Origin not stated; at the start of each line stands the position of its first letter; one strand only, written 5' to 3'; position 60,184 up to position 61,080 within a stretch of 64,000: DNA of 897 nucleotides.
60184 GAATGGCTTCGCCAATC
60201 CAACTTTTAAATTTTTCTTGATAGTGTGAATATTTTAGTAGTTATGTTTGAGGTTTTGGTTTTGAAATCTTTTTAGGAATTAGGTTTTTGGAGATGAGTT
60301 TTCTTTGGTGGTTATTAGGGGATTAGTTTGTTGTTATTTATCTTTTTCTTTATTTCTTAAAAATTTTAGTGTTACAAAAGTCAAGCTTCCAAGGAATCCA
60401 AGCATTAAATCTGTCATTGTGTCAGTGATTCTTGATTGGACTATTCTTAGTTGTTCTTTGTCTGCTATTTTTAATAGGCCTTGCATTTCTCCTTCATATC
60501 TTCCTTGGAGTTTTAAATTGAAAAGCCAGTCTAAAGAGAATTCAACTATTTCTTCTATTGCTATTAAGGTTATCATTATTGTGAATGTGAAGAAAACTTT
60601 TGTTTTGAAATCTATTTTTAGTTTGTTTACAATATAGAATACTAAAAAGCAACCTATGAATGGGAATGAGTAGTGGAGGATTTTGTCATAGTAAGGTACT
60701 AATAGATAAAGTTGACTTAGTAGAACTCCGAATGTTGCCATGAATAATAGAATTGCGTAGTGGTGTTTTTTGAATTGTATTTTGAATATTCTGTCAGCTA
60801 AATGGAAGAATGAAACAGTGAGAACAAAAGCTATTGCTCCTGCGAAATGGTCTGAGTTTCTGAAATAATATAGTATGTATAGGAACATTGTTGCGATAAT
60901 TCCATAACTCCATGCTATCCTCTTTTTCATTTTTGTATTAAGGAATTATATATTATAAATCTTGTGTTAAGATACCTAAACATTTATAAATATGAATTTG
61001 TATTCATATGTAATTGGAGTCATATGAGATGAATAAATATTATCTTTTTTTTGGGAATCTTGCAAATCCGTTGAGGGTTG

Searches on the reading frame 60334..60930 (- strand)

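Call 6: search_protein_families(library=pfam, proteins=[window:60334-60930:-], max_evalue=0.1)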
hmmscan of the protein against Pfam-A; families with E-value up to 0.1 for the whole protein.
window:60334-60930:- (198 aa): 1 family
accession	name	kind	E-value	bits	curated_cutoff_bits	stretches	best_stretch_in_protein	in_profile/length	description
PF09997.14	DUF2238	-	0.049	13.9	26.4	0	80-147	58-125/140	Predicted membrane protein (DUF2238)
